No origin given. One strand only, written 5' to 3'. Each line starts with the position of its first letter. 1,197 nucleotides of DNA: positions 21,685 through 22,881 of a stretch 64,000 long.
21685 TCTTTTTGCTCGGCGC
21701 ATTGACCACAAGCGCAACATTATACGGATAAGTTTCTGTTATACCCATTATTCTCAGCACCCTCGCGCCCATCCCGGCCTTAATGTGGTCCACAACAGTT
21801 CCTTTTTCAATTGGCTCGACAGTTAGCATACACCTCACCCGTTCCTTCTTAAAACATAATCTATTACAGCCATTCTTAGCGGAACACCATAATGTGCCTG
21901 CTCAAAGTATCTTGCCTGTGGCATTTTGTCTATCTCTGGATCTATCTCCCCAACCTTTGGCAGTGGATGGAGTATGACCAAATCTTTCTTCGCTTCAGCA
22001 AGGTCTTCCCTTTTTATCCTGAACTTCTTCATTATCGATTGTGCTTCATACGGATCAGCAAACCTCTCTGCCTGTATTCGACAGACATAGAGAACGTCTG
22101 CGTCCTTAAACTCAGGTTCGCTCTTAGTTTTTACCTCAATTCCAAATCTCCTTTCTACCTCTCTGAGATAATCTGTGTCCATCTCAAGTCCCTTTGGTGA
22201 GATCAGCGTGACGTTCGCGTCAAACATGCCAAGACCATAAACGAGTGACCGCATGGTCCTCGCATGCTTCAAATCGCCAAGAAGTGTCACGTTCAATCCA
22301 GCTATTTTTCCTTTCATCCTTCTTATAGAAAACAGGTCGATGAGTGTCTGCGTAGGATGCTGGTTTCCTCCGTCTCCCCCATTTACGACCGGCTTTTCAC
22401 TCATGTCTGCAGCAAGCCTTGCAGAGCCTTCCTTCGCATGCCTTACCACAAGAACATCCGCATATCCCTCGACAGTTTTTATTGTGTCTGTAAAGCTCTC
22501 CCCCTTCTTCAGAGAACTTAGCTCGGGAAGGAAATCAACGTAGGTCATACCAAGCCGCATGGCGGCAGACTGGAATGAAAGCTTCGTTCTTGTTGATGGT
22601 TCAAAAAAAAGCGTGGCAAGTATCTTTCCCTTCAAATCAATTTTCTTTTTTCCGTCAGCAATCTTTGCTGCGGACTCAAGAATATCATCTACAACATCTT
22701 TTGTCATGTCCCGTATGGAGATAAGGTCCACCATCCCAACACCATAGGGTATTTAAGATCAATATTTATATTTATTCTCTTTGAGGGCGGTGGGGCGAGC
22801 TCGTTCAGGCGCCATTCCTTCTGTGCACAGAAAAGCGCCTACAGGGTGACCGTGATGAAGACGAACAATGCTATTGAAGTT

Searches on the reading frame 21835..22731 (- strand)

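Call 34: search_protein_families(library=pfam, proteins=[window:21835-22731:-])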
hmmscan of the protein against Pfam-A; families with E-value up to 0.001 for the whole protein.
window:21835-22731:- (298 aa): 2 families
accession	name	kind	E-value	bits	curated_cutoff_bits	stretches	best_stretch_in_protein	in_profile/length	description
PF02729.26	OTCace_N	-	1.3e-40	139.3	29.9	1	2-137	2-147/148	Aspartate/ornithine carbamoyltransferase, carbamoyl-P binding domain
PF00185.30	OTCace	-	1.5e-26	93.8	29.4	1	145-292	2-156/157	Aspartate/ornithine carbamoyltransferase, Asp/Orn binding domain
